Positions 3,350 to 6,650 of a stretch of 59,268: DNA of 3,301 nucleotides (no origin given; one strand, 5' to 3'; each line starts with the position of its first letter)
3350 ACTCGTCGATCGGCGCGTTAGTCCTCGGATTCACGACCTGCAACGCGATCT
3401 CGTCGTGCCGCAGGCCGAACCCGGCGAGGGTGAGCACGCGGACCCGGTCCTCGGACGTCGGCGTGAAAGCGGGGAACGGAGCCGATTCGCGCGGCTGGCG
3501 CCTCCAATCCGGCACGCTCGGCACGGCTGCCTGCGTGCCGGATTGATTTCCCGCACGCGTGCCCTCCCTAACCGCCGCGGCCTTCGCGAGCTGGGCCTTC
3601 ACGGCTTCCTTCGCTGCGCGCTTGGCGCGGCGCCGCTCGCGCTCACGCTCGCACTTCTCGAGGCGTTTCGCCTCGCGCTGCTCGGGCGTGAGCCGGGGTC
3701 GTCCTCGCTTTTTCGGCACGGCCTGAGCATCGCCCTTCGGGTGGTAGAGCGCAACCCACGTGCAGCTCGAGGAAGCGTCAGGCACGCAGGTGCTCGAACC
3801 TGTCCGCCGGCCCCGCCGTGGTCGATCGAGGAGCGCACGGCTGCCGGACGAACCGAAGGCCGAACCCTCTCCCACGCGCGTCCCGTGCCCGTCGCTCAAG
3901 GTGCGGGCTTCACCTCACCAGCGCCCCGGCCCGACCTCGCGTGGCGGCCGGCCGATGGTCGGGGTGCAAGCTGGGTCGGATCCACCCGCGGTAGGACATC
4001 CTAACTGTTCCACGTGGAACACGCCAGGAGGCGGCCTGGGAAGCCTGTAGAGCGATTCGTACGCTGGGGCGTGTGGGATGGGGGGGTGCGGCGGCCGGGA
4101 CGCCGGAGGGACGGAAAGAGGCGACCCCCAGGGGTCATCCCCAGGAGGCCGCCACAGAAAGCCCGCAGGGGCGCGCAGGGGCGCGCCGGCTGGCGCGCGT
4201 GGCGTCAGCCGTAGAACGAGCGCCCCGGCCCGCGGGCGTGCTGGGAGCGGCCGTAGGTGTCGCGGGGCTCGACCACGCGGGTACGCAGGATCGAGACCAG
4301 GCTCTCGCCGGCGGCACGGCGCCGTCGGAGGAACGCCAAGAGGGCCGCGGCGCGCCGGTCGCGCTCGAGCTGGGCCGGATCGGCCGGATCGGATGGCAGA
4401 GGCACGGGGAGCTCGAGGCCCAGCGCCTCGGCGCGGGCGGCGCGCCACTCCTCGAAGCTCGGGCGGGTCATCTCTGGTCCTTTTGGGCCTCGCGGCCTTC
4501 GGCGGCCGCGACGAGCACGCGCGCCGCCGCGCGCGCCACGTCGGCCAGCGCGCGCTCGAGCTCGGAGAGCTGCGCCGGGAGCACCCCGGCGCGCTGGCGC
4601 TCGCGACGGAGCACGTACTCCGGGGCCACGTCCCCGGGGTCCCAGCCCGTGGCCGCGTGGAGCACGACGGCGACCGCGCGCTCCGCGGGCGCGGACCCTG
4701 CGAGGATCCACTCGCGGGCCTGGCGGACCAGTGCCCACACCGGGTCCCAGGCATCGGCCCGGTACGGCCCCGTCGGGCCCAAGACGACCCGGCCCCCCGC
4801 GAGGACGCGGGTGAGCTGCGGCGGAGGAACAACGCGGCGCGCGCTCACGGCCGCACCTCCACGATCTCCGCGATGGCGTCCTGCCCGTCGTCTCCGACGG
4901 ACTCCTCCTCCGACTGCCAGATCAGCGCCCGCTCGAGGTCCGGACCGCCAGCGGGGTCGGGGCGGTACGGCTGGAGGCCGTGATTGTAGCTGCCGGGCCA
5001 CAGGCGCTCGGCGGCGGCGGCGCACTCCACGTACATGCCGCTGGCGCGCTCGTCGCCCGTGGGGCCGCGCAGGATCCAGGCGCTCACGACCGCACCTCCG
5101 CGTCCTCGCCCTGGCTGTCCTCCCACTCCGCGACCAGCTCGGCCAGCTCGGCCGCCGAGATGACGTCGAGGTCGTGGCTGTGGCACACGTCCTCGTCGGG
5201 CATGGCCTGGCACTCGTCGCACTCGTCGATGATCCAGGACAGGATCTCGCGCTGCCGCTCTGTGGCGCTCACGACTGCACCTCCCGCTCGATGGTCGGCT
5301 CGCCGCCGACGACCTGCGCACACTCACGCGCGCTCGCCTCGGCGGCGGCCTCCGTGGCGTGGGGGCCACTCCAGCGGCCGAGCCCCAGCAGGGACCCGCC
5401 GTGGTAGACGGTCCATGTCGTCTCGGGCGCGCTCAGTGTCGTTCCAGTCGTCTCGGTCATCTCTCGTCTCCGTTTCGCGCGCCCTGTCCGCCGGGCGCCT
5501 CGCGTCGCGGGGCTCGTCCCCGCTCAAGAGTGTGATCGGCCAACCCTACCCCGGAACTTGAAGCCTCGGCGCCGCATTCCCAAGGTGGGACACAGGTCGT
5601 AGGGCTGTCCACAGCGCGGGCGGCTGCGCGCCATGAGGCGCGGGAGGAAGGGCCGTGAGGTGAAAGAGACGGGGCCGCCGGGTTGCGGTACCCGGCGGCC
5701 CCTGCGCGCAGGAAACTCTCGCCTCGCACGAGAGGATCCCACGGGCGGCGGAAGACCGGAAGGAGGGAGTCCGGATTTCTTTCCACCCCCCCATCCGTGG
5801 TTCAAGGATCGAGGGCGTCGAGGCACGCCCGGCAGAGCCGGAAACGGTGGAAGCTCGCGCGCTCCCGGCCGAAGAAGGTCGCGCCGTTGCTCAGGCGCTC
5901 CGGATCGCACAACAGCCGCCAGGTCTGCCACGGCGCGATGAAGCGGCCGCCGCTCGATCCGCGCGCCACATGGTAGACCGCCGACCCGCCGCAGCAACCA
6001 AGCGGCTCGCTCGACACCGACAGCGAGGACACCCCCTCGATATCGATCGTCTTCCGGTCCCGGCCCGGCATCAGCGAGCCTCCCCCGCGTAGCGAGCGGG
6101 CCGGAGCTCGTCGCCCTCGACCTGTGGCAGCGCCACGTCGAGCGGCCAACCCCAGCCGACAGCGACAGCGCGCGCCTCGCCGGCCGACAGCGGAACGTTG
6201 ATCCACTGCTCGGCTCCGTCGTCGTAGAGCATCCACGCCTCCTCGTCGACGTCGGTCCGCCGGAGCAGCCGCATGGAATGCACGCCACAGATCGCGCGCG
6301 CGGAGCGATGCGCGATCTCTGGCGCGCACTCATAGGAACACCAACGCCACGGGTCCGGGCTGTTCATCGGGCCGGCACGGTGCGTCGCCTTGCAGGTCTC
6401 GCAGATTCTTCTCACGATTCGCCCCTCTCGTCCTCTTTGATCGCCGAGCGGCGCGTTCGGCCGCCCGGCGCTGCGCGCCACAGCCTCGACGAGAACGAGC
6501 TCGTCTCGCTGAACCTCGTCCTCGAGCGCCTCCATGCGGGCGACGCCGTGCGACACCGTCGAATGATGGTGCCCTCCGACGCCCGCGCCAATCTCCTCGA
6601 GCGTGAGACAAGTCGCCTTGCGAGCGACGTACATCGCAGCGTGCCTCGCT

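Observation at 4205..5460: Five translationally coupled small genes; three junctions share a near-identical 20-bp SD-stop-start module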

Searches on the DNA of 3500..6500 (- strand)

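Call 6: search_dna_similar(query=window:3500-6500:-, collection=phages, mode=distant)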
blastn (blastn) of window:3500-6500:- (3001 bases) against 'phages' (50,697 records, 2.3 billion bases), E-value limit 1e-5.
No match.

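Call 83: search_rna_families(source=window, start=3600, end=6200, threshold=evalue, max_evalue=0.1)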
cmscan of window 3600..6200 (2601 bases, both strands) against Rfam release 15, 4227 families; matches with E-value up to 0.1: 0.
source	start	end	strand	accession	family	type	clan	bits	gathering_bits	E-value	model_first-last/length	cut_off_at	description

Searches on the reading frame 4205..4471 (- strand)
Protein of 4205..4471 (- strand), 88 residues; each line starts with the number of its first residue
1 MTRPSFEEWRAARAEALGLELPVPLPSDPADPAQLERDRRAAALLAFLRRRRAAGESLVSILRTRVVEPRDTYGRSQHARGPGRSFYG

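Call 8: search_protein_families(library=pfam, proteins=[window:4205-4471:-], max_evalue=0.1)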
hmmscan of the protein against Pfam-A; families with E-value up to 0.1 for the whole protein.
window:4205-4471:- (88 aa): 0 families

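Call 9: search_protein_families(library=phrogs, proteins=[window:4205-4471:-], max_evalue=0.1)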
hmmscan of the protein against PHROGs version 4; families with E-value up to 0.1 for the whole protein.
window:4205-4471:- (88 aa): 0 families

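Call 93: search_protein_families(library=ncbifam, proteins=[window:4205-4471:-], max_evalue=0.01)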
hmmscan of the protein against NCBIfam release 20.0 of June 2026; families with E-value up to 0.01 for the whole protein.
window:4205-4471:- (88 aa): 0 families

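Call 94: search_protein_families(library=padloc, proteins=[window:4205-4471:-], max_evalue=0.01)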
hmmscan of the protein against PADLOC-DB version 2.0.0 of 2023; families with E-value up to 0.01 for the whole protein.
window:4205-4471:- (88 aa): 0 families

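Call 105: find_encoding_contigs(protein=window:4205-4471:-, flank=3000, max_places=10)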
Protein window:4205-4471:- (88 aa): 2 contigs read that carry it; 1 place shown.
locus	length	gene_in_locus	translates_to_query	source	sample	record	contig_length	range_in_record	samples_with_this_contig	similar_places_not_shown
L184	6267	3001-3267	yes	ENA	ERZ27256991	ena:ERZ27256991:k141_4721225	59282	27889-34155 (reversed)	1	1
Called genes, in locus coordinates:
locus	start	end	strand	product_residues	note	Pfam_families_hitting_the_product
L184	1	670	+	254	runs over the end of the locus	PF07505:DUF5131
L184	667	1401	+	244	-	PF08299:Bac_DnaA_C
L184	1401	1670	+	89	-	-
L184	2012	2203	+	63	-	-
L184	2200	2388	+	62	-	-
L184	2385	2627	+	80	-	-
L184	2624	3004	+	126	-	-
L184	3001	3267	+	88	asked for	-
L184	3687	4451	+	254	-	-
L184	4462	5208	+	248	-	-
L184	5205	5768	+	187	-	-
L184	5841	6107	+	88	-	-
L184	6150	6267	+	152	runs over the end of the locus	PF12961:DUF3850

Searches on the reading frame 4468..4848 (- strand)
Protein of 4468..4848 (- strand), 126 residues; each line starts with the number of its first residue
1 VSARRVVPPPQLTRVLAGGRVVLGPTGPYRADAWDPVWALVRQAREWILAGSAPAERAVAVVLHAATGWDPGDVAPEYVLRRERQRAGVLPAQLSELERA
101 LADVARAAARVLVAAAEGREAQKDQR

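Call 8: search_protein_families(library=pfam, proteins=[window:4468-4848:-], max_evalue=0.1)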
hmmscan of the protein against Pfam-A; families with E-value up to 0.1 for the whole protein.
window:4468-4848:- (126 aa): 0 families

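Call 9: search_protein_families(library=phrogs, proteins=[window:4468-4848:-], max_evalue=0.1)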
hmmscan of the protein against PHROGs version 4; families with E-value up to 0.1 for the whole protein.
window:4468-4848:- (126 aa): 0 families

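Call 21: find_encoding_contigs(protein=window:4468-4848:-, flank=10000)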
Protein window:4468-4848:- (126 aa): 2 contigs read that carry it; 2 places shown.
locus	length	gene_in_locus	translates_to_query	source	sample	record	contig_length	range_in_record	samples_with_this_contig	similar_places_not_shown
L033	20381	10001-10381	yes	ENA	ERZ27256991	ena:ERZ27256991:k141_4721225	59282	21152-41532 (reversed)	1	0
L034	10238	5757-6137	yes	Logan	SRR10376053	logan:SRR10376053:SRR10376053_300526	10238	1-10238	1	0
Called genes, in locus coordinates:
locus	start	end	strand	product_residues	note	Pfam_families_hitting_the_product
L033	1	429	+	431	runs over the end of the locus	-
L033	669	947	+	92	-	-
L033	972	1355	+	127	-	-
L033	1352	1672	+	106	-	-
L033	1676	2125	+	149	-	-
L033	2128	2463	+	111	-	-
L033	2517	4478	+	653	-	-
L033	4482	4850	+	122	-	-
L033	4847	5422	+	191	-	PF02195:ParB_N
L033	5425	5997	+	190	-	-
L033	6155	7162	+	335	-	PF06067:DUF932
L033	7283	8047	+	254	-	PF07505:DUF5131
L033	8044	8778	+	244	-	PF08299:Bac_DnaA_C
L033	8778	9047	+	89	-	-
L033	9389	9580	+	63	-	-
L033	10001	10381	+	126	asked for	-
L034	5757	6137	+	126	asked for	-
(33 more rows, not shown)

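Call 24: find_homologous_proteins(query=window:4468-4848:-, max_evalue=0.01)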
Query window:4468-4848:- (126 aa): 1 proteins with E <= 0.01 among 1014 candidates.
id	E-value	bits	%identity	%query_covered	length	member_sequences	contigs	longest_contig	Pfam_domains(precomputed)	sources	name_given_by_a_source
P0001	1.1e-70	254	99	100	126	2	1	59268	-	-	-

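Call 80: predict_structure(protein=window:4468-4848:-)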
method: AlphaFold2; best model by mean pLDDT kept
length: 126 residues; sequences in the alignment: 1
mean_pLDDT: 52.1   pTM: 0.40
mean pLDDT of the five models: 52.1, 48.1, 47.5, 47.3, 46.3
residues with pLDDT >= 90: 0; 70-90: 10; 50-70: 54; < 50: 62
segments of 3 or more residues with pLDDT < 50: 1-34, 69-87, 89-94
pLDDT, mean of each block of 10 residues (from residue 1): 38 36 34 54 72 64 61 40 45 48 62 65 64
secondary structure, 60 per line:
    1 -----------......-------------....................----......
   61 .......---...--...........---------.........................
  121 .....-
elements in order: H12-17 H31-50 H55-67 H76-86 H96-125

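Call 93: search_protein_families(library=ncbifam, proteins=[window:4468-4848:-], max_evalue=0.01)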
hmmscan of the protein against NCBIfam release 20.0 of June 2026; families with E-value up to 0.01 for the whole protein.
window:4468-4848:- (126 aa): 0 families

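Call 94: search_protein_families(library=padloc, proteins=[window:4468-4848:-], max_evalue=0.01)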
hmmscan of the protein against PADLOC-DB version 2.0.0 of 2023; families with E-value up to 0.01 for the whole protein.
window:4468-4848:- (126 aa): 0 families

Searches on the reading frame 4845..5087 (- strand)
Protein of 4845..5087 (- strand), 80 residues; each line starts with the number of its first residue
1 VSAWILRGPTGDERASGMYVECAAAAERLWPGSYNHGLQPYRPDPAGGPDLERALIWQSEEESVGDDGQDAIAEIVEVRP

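Call 8: search_protein_families(library=pfam, proteins=[window:4845-5087:-], max_evalue=0.1)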
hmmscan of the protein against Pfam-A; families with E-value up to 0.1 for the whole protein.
window:4845-5087:- (80 aa): 0 families

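Call 9: search_protein_families(library=phrogs, proteins=[window:4845-5087:-], max_evalue=0.1)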
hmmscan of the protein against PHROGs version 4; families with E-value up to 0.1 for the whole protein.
window:4845-5087:- (80 aa): 0 families

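Call 52: find_related_loci(query=window:4845-5087:-, collection=metagenome_contigs, flank=6000)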
Query window:4845-5087:- (80 aa) in metagenome_contigs; peptide patterns used: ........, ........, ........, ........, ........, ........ (x = any residue, [..] = any of these).
600 stretches matched a pattern, but none encodes a relative of the query by tblastn (E <= 1e-3).

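Call 93: search_protein_families(library=ncbifam, proteins=[window:4845-5087:-], max_evalue=0.01)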
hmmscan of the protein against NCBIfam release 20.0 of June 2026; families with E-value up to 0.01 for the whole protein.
window:4845-5087:- (80 aa): 0 families

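Call 94: search_protein_families(library=padloc, proteins=[window:4845-5087:-], max_evalue=0.01)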
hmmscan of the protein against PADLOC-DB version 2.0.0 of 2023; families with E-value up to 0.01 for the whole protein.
window:4845-5087:- (80 aa): 0 families

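Call 103: find_encoding_contigs(protein=window:4845-5087:-, flank=3000, max_places=10)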
Protein window:4845-5087:- (80 aa): 2 contigs read that carry it; 1 place shown.
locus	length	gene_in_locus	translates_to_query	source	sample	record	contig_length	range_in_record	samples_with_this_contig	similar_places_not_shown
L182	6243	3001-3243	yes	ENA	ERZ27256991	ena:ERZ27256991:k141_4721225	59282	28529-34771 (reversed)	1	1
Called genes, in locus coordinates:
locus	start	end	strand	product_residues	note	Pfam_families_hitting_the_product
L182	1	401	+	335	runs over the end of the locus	PF06067:DUF932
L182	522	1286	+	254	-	PF07505:DUF5131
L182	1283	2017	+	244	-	PF08299:Bac_DnaA_C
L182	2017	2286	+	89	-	-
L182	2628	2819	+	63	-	-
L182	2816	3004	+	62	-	-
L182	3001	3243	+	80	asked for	-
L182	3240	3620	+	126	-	-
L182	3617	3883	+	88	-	-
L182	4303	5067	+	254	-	-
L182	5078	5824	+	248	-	-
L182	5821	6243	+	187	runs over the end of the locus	-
